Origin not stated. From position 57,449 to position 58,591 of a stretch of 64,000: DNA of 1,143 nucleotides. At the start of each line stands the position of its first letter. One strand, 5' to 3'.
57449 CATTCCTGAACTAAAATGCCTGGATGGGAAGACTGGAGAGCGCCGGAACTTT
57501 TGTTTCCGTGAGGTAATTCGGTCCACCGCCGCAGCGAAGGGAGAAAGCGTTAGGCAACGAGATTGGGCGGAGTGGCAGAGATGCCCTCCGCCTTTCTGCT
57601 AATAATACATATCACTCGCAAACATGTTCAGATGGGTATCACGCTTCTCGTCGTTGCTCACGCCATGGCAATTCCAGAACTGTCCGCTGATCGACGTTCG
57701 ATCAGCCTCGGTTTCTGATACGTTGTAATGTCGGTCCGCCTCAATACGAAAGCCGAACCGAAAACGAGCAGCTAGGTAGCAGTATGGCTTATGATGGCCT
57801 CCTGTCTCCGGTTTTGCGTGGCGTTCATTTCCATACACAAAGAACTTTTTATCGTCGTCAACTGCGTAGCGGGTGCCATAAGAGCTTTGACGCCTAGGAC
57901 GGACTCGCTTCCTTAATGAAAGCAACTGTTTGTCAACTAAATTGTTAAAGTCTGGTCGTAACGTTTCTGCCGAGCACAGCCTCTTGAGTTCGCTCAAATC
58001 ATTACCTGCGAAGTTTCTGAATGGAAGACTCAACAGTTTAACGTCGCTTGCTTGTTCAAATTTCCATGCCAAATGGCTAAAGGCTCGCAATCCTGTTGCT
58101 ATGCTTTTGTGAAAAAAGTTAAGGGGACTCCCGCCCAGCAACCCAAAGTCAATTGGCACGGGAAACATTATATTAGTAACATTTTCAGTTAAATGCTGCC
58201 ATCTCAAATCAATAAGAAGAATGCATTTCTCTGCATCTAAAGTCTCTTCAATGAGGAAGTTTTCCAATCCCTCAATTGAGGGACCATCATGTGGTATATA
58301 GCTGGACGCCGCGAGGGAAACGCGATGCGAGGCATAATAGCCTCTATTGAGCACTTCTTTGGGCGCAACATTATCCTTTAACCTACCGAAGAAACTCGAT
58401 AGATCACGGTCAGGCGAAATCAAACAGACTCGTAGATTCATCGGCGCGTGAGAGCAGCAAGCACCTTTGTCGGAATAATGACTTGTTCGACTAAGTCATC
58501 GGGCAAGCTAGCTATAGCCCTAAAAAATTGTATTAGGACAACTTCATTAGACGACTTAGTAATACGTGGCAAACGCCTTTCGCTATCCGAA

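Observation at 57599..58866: Low-GC, translationally coupled two-gene cassette of unrecognised families carried as transposon cargo: candidate toxin-antitoxin, abortive-infection or defence module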

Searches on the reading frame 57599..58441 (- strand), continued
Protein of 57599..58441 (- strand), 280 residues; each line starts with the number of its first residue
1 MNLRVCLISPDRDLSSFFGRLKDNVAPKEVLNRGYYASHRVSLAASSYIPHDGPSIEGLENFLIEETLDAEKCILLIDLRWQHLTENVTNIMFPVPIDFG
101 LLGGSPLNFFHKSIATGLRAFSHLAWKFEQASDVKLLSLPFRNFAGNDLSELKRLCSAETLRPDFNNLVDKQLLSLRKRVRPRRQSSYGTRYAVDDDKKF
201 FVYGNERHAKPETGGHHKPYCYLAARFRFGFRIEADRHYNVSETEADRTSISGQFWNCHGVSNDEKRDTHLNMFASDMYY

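Call 62: list_cluster_members(proteins=[P0001, P0024, P0005, P0010, P0018, P0179, P0207, P0199, P0203])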
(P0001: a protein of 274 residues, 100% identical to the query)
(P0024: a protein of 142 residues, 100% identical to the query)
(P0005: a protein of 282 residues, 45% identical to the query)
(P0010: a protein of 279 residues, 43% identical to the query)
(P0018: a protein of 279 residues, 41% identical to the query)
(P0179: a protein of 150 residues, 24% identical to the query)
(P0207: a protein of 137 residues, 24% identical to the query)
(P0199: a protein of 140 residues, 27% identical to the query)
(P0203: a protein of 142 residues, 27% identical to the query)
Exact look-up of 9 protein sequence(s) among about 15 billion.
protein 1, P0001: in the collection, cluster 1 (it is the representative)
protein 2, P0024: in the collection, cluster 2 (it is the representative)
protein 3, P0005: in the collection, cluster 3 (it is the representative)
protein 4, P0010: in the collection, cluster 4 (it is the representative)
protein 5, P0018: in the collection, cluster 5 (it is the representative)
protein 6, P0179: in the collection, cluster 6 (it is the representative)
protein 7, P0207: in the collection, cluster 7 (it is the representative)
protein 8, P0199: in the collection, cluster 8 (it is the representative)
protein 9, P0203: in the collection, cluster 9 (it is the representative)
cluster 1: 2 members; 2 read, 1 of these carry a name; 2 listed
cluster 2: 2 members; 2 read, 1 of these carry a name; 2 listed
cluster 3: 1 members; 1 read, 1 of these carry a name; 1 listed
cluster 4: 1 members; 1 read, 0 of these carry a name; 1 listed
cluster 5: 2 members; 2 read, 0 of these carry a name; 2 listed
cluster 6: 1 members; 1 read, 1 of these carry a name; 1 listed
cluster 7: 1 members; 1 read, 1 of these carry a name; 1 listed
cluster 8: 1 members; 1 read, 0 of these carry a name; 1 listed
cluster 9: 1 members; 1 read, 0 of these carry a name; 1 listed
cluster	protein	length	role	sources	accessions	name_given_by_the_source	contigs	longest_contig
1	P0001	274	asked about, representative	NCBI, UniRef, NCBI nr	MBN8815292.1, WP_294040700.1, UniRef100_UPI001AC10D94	MAG: hypothetical protein J0J06_07590 [Sphingomonas sp.] | hypothetical protein n=1 Tax=Sphingomonas sp. TaxID=28214 RepID=UPI001AC10D94 | hypothetical protein [Sphingomonas sp.]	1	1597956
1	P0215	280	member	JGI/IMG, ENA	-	-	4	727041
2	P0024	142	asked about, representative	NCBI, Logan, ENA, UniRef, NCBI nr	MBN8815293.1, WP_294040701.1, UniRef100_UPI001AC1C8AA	MAG: hypothetical protein J0J06_07595 [Sphingomonas sp.] | hypothetical protein n=1 Tax=Sphingomonas sp. TaxID=28214 RepID=UPI001AC1C8AA | hypothetical protein [Sphingomonas sp.]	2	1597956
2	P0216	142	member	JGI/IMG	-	-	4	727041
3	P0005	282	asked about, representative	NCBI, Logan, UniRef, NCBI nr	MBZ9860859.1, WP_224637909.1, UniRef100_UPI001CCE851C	hypothetical protein [Mesorhizobium sp. CA12] | hypothetical protein n=1 Tax=Mesorhizobium sp. CA12 TaxID=2876644 RepID=UPI001CCE851C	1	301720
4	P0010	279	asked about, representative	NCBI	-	-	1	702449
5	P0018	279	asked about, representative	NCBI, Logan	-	-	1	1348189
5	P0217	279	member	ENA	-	-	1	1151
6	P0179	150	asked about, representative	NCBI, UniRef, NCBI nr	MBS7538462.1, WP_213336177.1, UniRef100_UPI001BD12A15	hypothetical protein [Ancylobacter lacus] | hypothetical protein n=1 Tax=Ancylobacter lacus TaxID=2579970 RepID=UPI001BD12A15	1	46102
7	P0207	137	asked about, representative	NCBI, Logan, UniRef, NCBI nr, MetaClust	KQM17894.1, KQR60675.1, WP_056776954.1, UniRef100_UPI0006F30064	hypothetical protein ASF83_02110 [Plantibacter sp. Leaf171] | hypothetical protein n=1 Tax=unclassified Plantibacter TaxID=2624265 RepID=UPI0006F30064 | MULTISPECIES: hypothetical protein [unclassified Plantibacter]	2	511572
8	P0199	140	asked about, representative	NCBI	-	-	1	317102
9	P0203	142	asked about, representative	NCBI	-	-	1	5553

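Call 63: search_protein_families(library=phrogs, proteins=[window:57599-58441:-], max_evalue=0.01)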
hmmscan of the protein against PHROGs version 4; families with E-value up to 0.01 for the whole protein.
window:57599-58441:- (280 aa): 0 families

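Call 64: search_dna_similar(query=window:57599-58441:-, collection=plasmids, mode=protein, max_evalue=0.00001, max_rows=25)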
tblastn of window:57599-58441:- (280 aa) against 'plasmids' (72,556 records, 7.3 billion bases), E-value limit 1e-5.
Records with a match: 12; places in all: 12; records where one place covers at least 80% of the query: 1.
Best place of each record, by identity: <60% 12.
By first word of the organism name: Acinetobacter 4; Klebsiella 4; Escherichia 2; Komagataeibacter 1; Aeromonas 1.
By predicted mobility (MOB-suite, as given by PLSDB): mobilizable 8; non-mobilizable 2; conjugative 2.
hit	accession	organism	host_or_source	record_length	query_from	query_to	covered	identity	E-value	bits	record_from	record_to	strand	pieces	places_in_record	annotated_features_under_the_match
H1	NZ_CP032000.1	Acinetobacter haemolyticus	Homo sapiens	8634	61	278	78%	33.0%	3e-24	108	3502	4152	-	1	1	hypothetical protein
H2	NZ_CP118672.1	Komagataeibacter nataicola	mixed culture,Kombucha tea culture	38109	27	279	90%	28.4%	8e-24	107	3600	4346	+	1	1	hypothetical protein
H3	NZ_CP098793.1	Acinetobacter baumannii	Homo sapiens,blood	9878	74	278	73%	30.8%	5e-20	97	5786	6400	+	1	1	hypothetical protein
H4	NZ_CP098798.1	Acinetobacter baumannii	Homo sapiens,blood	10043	74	278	73%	30.8%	5e-20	97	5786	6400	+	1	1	hypothetical protein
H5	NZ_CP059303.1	Acinetobacter baumannii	Homo sapiens,blood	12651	74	278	73%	30.8%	5e-20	97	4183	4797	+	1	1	hypothetical protein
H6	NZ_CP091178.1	Aeromonas caviae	-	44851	119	277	57%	33.3%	2e-14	81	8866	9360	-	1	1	hypothetical protein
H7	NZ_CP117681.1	Escherichia albertii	whole organism,bird (unidentified ...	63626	114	277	59%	29.4%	4e-10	67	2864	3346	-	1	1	hypothetical protein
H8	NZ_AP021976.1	Klebsiella sp. WP3-W18-ESBL-02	-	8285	114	277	59%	28.8%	7e-10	67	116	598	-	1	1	hypothetical protein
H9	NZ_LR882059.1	Escherichia coli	Gallus gallus domesticus,Broiler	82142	136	277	51%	32.4%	3e-10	68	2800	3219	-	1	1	hypothetical protein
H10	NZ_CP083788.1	Klebsiella pneumoniae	Homo sapiens,rectal swab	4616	136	277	51%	31.8%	1e-9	66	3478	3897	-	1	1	hypothetical protein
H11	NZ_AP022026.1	Klebsiella sp. WP3-S18-ESBL-05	-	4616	136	277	51%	31.8%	1e-9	66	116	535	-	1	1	hypothetical protein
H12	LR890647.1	Klebsiella pneumoniae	Homo sapiens,sputum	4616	136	277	51%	31.8%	1e-9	66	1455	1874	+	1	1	record has no annotation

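Call 65: search_dna_similar(query=window:57599-58441:-, collection=phages, mode=protein, max_evalue=0.001, max_rows=15)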
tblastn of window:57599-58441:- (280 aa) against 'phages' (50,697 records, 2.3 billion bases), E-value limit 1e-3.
No match.

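Call 68: get_annotated_region(hit=H2, flank=6000)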
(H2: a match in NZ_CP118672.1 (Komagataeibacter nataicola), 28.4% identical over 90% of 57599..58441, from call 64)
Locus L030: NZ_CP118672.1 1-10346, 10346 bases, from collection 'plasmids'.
description: Komagataeibacter nataicola strain DS12 plasmid pKNA09, complete sequence
organism: Komagataeibacter nataicola (NCBI taxid 265960)
taxonomy: Bacteria; Pseudomonadota; Alphaproteobacteria; Rhodospirillales; Acetobacteraceae; Komagataeibacter; Komagataeibacter nataicola
host: -; source: mixed culture,Kombucha tea culture; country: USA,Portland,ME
typing (MOB-suite, as given by PLSDB): non-mobilizable; replicon rep_cluster_759
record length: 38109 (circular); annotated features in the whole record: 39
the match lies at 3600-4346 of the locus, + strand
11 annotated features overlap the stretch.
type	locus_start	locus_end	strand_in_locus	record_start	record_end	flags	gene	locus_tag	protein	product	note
CDS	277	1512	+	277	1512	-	-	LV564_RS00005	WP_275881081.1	hypothetical protein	-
CDS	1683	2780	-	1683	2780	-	-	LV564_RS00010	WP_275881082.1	IS630 family transposase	-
CDS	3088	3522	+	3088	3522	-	-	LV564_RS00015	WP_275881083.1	hypothetical protein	-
CDS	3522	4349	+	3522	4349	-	-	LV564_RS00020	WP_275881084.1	hypothetical protein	-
CDS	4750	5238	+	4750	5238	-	-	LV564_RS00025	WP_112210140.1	transposase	GO:0006313 - DNA transposition [Evidence IEA]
CDS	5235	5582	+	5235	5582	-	tnpB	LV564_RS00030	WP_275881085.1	IS66 family insertion sequence element accessory protein TnpB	-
CDS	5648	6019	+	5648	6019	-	-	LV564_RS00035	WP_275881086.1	transposase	-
CDS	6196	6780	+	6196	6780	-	-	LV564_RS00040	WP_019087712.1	recombinase family protein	GO:0006310 - DNA recombination [Evidence IEA]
CDS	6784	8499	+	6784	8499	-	-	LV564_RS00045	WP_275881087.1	Tn3 family transposase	-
CDS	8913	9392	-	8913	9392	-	-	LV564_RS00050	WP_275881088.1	DUF4411 family protein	-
CDS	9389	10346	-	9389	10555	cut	-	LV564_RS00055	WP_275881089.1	ImmA/IrrE family metallo-endopeptidase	-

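Call 80: get_annotated_region(hit=H9, flank=6000)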
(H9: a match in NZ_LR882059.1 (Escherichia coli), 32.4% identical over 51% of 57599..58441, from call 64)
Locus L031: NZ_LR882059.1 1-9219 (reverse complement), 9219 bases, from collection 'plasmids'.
description: Escherichia coli isolate 2014-01-7375 plasmid 3, complete sequence
organism: Escherichia coli (NCBI taxid 562)
taxonomy: Bacteria; Pseudomonadota; Gammaproteobacteria; Enterobacterales; Enterobacteriaceae; Escherichia; Escherichia coli
host: -; source: Gallus gallus domesticus,Broiler; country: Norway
typing (MOB-suite, as given by PLSDB): conjugative; replicon IncFIB,IncFII,IncI1; relaxase MOBF,MOBP; mating-pair formation MPF_F
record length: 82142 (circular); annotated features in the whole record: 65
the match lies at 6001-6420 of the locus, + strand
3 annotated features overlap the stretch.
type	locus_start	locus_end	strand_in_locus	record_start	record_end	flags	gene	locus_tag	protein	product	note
CDS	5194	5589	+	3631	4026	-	-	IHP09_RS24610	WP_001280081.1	hypothetical protein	-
CDS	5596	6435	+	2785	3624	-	-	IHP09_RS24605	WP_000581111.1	hypothetical protein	-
CDS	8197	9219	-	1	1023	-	repA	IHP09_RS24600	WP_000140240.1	plasmid replication initiator RepA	-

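Call 81: get_annotated_region(hit=H6, flank=6000)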
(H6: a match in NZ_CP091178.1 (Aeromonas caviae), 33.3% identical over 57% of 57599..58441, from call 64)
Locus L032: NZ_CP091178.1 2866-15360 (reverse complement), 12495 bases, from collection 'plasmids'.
description: Aeromonas caviae strain SCLZS52 plasmid p3_SCLZS52, complete sequence
organism: Aeromonas caviae (NCBI taxid 648)
taxonomy: Bacteria; Pseudomonadota; Gammaproteobacteria; Aeromonadales; Aeromonadaceae; Aeromonas; Aeromonas caviae
host: -; source: -; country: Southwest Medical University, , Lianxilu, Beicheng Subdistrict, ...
typing (MOB-suite, as given by PLSDB): mobilizable; replicon rep_cluster_2021; relaxase MOBV
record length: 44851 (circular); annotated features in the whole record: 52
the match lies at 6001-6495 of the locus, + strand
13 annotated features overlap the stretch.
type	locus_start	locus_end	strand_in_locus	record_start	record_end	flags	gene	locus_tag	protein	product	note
CDS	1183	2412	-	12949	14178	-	mobV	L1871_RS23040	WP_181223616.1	MobV family relaxase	GO:0006310 - DNA recombination [Evidence IEA]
CDS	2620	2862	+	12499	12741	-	-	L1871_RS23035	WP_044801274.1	hypothetical protein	-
CDS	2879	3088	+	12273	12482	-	-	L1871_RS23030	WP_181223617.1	hypothetical protein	-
CDS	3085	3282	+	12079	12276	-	-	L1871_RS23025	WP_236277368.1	hypothetical protein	-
CDS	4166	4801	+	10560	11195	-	-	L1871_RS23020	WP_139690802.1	division plane positioning ATPase MipZ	-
CDS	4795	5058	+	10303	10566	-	-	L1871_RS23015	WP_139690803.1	hypothetical protein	-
CDS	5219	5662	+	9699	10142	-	-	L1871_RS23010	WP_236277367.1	hypothetical protein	-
CDS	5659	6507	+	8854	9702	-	-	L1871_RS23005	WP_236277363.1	hypothetical protein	-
CDS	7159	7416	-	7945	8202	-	-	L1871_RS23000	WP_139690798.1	hypothetical protein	-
CDS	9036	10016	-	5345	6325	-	-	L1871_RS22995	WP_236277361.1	IS5-like element IS5 family transposase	GO:0006313 - DNA transposition [Evidence IEA]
CDS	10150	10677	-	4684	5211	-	-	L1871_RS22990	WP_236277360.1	hypothetical protein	-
CDS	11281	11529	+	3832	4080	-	-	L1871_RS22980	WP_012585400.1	type II toxin-antitoxin system YafQ family toxin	-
CDS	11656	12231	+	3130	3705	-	-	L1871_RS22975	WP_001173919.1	recombinase family protein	GO:0006310 - DNA recombination [Evidence IEA]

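Call 83: find_related_loci(query=A1, collection=viral_contigs, flank=8000)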
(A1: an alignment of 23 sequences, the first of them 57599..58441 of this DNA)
Query A1 (280 aa) in viral_contigs; peptide patterns used: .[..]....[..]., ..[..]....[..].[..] (x = any residue, [..] = any of these).
23 stretches matched a pattern; 2 encode a relative of the query (tblastn E <= 1e-3); 2 distinct loci.
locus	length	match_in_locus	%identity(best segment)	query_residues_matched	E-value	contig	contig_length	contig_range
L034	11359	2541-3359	29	3-279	2e-33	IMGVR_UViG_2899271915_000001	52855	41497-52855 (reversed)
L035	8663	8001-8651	26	74-277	4e-9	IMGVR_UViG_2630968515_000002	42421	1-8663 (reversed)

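Call 89: search_protein_families(library=padloc, proteins=[L015:4623-6743:+, L015:13199-15076:+, L015:19-2643:+, L017:10972-12636:+, L017:4886-6685:+, L017:2809-4755:-, L018:17162-20482:+, L020:1727-4429:+, L008:13624-16098:+, L014:16609-19941:-], max_evalue=1e-10)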
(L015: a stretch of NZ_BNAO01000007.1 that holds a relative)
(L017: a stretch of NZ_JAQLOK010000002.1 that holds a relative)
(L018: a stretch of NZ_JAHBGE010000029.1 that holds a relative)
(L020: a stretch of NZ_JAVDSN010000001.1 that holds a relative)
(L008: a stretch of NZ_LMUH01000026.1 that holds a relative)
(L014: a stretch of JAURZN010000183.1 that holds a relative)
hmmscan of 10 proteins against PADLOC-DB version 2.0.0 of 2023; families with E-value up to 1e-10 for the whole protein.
L015:4623-6743:+ (706 aa): 0 families

L015:13199-15076:+ (625 aa): 1 family
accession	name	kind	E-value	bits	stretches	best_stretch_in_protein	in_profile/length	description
PDLC01737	TnsB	-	1.5e-48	163.6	1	66-583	31-541/621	TnsB_0_V-K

L015:19-2643:+ (874 aa): 0 families

L017:10972-12636:+ (554 aa): 0 families

L017:4886-6685:+ (599 aa): 0 families

L017:2809-4755:- (648 aa): 0 families

L018:17162-20482:+ (1106 aa): 0 families

L020:1727-4429:+ (900 aa): 0 families

L008:13624-16098:+ (824 aa): 4 families
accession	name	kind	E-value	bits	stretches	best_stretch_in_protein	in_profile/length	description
PDLC04606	PDC-M37B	-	5.6e-48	162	1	414-670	55-304/390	-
PDLC04605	PDC-M37B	-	2.5e-37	127.1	1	496-680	262-444/518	-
PDLC03838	DolB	-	9.4e-31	105.4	1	490-668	121-286/375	-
PDLC00915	TRIP13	-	2.2e-12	45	0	206-298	67-157/302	TRIP13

L014:16609-19941:- (1110 aa): 13 families
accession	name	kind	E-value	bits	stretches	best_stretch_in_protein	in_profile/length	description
PDLC02780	SspC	-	0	1352.9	1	9-1051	1-1044/1045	SspC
PDLC02779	SspC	-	6.3e-210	697.7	1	16-1032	2-1053/1054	SspC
PDLC02770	SspC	-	2.7e-192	639.6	1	15-1037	2-1044/1047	SspC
PDLC02781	SspC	-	4.3e-186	618.8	1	21-1080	2-1103/1104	SspC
PDLC02778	SspC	-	2.8e-157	523.3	1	19-1032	1-1049/1053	SspC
PDLC02775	SspC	-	2.8e-154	513.4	1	9-1033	3-1062/1064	SspC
PDLC02774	SspC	-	1.2e-141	471.6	1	19-1068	1-1063/1065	SspC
PDLC02772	SspC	-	1.3e-136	455.1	1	21-1056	13-1095/1123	SspC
PDLC02777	SspC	-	1.5e-117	392.2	1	21-1041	2-1054/1097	SspC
PDLC02478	BrxC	-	3.4e-110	367.4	1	15-1030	6-1061/1108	BrxC-PglY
PDLC02776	SspC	-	3.2e-109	364.2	1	38-1078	10-1035/1039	SspC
PDLC02773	SspC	-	6.6e-89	297.1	1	21-1013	2-997/1011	SspC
PDLC02771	SspC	-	3.4e-47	159.2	2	442-725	536-813/828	SspC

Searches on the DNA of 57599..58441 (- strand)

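Call 84: search_dna_similar(query=L031:5194-6435:+, collection=ecoli_genomes, mode=near, max_rows=12, rows=spread)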
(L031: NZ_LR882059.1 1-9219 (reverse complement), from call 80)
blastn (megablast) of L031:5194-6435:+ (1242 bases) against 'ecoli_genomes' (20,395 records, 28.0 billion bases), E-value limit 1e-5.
Records with a match: 5; places in all: 6; records where one place covers at least 80% of the query: 5.
Genomes with a match: 5 of 5426; with a place that covers at least 80% of the query: 5. Places per genome that has any: lowest 1, median 1, highest 2. On chromosomes: 0 places; on plasmids: 6.
Best place of each record, by identity: >=99% 5.
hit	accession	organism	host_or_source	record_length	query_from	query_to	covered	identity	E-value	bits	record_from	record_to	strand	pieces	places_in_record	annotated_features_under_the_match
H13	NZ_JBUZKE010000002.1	Escherichia coli strain E10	Homo sapiens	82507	1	1242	100%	100.0%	0e+0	2294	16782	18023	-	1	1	hypothetical protein (x2)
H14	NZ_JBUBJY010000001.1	Escherichia coli strain GPEC87-32-644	chicken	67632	1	1242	100%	100.0%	0e+0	2294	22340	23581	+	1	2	hypothetical protein (x2)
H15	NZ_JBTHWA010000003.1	Escherichia coli strain NY1601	Chicken feces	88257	1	1242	100%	100.0%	0e+0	2294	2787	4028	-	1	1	hypothetical protein (x2)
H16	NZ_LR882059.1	Escherichia coli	Gallus gallus domesticus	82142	1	1242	100%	100.0%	0e+0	2294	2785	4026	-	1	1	hypothetical protein (x2)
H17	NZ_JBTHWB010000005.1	Escherichia coli strain YZ3E2001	Chicken feces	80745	1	1242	100%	99.9%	0e+0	2289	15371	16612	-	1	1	hypothetical protein (x2)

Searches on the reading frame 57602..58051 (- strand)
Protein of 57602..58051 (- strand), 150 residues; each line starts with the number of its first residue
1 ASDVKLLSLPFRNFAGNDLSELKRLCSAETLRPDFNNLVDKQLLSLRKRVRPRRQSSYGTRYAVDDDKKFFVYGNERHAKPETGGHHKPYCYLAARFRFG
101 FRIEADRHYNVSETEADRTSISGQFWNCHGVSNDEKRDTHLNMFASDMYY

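Call 104: search_solved_structures(query=A6, max_evalue=10, show_alignments=3)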
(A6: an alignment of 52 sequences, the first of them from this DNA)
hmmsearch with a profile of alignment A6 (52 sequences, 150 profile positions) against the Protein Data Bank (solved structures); distinct sequences matched with E-value up to 10: 0.
